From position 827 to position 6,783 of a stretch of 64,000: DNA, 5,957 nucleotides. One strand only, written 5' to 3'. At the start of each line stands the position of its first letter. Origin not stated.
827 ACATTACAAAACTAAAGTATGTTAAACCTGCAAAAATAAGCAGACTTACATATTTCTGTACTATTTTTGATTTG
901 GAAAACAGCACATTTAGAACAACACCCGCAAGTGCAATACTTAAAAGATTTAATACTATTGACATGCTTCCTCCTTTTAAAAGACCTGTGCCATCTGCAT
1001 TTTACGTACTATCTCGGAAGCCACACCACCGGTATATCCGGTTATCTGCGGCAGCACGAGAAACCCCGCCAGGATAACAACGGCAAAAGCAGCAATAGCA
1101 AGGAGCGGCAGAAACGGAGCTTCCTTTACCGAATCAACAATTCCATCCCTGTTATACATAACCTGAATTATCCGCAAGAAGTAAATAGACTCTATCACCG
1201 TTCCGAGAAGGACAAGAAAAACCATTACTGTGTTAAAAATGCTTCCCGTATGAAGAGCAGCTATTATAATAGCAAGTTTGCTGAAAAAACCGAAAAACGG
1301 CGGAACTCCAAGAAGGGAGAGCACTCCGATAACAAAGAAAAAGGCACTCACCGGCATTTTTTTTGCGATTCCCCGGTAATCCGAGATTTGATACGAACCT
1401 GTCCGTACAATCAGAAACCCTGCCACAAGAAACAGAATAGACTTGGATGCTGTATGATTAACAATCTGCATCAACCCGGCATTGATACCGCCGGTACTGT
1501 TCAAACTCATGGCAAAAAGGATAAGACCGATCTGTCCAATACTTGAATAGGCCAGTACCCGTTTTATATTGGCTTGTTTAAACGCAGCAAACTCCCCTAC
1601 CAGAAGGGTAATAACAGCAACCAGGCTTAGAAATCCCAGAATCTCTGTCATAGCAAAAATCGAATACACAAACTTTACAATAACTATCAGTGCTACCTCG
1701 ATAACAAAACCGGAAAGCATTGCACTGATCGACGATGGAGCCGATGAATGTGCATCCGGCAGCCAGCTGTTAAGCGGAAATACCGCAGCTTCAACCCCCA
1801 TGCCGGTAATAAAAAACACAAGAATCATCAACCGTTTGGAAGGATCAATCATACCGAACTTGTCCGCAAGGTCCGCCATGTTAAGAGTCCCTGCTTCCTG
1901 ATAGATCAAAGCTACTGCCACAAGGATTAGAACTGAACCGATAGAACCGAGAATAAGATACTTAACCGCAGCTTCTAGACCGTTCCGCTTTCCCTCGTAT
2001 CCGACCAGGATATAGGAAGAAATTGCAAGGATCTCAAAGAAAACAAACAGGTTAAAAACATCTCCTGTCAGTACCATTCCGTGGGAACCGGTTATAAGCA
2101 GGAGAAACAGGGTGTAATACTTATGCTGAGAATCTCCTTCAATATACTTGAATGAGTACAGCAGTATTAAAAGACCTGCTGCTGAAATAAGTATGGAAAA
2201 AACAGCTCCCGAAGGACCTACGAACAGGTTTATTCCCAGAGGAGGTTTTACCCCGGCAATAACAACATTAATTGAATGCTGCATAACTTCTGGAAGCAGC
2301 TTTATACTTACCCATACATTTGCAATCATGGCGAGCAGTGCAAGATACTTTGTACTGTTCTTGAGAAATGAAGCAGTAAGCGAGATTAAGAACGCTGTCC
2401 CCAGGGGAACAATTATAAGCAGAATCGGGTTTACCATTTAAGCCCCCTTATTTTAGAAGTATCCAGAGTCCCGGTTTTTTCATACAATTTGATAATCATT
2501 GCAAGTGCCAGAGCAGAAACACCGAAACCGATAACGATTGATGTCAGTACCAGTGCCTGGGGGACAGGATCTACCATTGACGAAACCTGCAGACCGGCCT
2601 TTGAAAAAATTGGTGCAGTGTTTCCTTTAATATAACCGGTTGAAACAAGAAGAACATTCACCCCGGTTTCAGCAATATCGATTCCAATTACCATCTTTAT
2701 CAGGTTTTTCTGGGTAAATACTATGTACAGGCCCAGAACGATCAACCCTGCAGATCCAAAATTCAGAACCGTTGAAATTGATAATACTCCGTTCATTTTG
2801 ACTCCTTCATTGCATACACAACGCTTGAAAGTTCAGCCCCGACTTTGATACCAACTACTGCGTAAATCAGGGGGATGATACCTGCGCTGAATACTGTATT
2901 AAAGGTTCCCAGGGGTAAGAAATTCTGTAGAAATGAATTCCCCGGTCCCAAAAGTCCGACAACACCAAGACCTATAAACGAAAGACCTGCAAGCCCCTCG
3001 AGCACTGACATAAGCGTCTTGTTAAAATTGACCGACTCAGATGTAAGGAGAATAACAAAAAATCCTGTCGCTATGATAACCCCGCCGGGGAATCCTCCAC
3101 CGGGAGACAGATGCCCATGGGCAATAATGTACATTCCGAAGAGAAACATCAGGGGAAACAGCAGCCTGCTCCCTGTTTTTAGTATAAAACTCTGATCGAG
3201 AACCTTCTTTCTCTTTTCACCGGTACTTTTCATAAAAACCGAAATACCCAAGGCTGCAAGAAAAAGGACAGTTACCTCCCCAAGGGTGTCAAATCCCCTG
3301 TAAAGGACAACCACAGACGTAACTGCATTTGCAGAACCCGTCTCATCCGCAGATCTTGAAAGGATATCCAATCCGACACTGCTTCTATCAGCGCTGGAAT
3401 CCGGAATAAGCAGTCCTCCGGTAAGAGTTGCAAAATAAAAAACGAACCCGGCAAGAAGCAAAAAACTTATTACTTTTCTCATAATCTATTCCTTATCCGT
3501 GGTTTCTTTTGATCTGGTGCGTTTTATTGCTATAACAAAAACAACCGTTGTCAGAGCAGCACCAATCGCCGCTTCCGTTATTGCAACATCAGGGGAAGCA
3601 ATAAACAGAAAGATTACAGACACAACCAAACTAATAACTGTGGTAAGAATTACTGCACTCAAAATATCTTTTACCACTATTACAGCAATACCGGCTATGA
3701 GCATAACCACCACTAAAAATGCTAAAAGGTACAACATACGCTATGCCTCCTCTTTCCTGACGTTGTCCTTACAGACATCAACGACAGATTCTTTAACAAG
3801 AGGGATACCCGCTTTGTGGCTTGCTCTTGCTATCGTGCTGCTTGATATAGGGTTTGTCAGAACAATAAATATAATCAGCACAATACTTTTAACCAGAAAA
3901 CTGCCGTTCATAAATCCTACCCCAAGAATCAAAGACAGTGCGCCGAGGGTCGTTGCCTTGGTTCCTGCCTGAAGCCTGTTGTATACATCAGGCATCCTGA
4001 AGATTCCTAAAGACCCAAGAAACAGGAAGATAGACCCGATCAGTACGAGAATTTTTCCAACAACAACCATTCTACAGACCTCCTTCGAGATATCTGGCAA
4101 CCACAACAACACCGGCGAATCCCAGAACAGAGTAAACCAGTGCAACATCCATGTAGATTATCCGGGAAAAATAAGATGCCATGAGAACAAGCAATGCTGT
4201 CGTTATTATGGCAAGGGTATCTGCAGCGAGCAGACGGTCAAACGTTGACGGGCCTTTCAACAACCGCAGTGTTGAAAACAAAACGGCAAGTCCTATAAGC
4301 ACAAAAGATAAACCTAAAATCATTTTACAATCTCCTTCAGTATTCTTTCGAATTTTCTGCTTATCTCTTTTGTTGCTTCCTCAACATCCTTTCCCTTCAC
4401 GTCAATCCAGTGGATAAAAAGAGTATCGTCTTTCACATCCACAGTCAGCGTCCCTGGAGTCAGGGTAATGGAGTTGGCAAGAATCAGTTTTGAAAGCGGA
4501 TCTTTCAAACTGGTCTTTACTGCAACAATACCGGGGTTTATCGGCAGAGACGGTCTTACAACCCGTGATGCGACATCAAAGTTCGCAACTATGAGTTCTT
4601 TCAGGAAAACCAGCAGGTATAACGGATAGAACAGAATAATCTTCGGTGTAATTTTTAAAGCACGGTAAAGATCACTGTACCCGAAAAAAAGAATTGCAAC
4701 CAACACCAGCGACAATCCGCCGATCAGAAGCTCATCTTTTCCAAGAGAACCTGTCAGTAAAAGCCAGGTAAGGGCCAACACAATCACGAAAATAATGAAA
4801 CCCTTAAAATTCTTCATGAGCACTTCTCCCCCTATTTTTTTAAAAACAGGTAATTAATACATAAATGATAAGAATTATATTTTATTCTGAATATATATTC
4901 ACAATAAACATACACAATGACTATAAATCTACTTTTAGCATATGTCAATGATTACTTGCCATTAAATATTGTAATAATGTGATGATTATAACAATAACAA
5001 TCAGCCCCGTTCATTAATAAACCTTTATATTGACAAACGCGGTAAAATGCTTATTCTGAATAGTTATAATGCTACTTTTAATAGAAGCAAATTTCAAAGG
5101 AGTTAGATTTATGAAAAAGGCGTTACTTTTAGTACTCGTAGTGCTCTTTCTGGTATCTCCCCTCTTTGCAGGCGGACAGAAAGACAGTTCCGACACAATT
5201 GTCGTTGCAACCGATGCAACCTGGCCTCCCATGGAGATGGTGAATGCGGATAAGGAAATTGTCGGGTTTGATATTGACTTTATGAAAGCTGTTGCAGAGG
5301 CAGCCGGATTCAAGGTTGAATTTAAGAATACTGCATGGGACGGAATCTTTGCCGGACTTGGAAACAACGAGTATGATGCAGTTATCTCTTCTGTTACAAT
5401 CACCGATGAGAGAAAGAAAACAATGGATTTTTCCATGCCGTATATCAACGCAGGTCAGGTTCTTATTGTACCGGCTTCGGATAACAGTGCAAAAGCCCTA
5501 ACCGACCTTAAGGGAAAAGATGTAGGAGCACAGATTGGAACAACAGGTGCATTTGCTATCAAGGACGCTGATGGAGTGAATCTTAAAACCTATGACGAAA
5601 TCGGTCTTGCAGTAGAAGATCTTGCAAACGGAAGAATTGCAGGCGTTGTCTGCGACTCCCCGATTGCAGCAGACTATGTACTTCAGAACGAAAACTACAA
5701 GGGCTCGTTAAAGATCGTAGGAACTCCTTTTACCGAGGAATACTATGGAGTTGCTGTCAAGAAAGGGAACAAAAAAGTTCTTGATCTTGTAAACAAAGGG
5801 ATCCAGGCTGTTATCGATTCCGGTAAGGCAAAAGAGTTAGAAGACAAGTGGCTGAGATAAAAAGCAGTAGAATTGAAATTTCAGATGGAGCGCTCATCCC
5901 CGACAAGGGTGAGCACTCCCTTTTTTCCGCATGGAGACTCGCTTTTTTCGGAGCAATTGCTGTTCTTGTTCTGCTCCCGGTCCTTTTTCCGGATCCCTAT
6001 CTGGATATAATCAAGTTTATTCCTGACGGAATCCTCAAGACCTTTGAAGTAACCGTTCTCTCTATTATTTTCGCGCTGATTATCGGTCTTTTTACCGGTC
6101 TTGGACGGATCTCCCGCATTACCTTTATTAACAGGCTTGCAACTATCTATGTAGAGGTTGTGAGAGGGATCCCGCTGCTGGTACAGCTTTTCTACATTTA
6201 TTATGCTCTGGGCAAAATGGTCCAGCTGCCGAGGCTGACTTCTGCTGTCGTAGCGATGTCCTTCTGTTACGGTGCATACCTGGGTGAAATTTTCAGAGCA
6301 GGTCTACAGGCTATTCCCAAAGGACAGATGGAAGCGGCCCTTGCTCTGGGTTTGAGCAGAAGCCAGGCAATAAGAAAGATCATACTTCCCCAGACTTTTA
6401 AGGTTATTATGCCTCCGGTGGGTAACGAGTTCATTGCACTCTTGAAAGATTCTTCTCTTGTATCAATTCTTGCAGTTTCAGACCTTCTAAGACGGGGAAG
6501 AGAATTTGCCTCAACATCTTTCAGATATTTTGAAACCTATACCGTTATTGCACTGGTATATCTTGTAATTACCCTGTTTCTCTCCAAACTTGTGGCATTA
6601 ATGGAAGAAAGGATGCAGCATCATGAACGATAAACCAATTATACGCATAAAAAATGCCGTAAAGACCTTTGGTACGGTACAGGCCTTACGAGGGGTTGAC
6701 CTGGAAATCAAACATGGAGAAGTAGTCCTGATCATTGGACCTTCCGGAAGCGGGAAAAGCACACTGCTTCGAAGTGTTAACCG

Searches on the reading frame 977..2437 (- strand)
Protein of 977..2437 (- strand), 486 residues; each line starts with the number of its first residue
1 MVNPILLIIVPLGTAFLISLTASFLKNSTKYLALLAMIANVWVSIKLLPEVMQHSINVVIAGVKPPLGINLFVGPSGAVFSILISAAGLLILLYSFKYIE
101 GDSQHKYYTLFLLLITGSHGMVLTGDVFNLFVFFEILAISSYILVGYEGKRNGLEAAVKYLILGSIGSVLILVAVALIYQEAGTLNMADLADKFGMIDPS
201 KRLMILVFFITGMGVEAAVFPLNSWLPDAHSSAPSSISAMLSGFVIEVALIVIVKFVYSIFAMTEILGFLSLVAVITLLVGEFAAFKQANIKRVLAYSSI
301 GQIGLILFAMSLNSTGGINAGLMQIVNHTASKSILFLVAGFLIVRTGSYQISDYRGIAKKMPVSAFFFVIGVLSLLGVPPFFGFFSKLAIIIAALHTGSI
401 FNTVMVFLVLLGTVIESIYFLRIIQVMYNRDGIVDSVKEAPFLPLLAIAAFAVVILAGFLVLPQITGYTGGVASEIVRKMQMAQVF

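Call 95: search_protein_families(library=pfam, proteins=[window:977-2437:-], max_evalue=0.00001)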
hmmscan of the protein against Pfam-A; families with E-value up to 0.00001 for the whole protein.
window:977-2437:- (486 aa): 2 families
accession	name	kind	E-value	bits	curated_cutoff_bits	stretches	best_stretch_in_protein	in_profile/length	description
PF00361.26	Proton_antipo_M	-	2.5e-61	207.9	21.5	1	125-411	2-293/294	NADH:quinone oxidoreductase/Mrp antiporter, TM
PF10125.14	NADHdeh_related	-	2.7e-06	27.4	27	1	118-220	81-179/218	NADH dehydrogenase I, subunit N related protein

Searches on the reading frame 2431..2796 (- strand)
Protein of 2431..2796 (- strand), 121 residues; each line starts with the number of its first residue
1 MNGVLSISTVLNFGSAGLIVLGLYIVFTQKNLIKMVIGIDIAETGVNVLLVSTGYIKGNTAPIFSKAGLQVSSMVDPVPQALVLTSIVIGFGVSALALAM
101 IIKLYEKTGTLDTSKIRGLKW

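Call 95: search_protein_families(library=pfam, proteins=[window:2431-2796:-], max_evalue=0.00001)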
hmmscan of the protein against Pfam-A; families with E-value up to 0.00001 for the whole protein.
window:2431-2796:- (121 aa): 1 family
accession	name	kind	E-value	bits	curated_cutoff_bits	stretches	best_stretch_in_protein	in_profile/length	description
PF00420.29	Oxidored_q2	-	1.1e-24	86.5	26.1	1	13-121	4-95/95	NADH-ubiquinone/plastoquinone oxidoreductase chain 4L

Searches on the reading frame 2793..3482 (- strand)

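Call 95: search_protein_families(library=pfam, proteins=[window:2793-3482:-], max_evalue=0.00001)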
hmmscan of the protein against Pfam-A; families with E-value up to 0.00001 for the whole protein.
window:2793-3482:- (229 aa): 2 families
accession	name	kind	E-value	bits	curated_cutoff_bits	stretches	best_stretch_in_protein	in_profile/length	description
PF04039.18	MnhB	-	1.7e-22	80.4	22.5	1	100-218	1-125/127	Domain related to MnhB subunit of Na+/H+ antiporter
PF20501.3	MbhE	-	3.5e-08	33.8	27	1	33-83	30-80/98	MBH, subunit E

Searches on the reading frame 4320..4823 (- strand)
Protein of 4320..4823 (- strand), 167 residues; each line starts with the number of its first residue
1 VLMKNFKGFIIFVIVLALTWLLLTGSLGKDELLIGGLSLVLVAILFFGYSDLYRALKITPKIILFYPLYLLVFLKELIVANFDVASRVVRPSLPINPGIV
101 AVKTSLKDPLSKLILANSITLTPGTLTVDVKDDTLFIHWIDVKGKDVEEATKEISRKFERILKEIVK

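Call 95: search_protein_families(library=pfam, proteins=[window:4320-4823:-], max_evalue=0.00001)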
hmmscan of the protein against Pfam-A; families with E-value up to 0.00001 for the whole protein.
window:4320-4823:- (167 aa): 1 family
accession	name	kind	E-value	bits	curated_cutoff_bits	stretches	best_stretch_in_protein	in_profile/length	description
PF01899.21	MNHE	-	9.2e-41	139.5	27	1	14-165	2-145/145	Na+/H+ ion antiporter subunit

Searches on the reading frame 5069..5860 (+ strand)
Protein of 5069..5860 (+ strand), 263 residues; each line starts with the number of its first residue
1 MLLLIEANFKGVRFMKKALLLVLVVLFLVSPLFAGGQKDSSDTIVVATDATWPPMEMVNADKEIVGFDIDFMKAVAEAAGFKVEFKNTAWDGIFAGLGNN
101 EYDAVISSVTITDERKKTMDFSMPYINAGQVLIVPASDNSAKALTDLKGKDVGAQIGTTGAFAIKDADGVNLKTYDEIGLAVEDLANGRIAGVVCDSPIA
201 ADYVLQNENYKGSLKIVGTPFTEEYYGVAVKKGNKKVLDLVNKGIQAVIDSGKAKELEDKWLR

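Call 95: search_protein_families(library=pfam, proteins=[window:5069-5860:+], max_evalue=0.00001)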
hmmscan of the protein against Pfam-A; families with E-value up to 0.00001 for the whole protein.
window:5069-5860:+ (263 aa): 2 families
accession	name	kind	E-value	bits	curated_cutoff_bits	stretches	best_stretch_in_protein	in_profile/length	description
PF00497.25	SBP_bac_3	-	4.5e-41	140.1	26.4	1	44-262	1-130/132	Bacterial extracellular solute-binding proteins, family 3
PF10613.14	Lig_chan-Glu_bd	-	9.6e-11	42.3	30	1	56-134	34-111/115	Ligated ion channel L-glutamate- and glycine-binding site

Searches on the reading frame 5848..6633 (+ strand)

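Call 95: search_protein_families(library=pfam, proteins=[window:5848-6633:+], max_evalue=0.00001)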
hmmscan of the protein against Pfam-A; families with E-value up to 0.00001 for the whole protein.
window:5848-6633:+ (261 aa): 1 family
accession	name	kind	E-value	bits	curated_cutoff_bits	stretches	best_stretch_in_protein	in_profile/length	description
PF00528.27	BPD_transp_1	-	4e-25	89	26.4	1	77-257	2-183/184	Binding-protein-dependent transport system inner membrane component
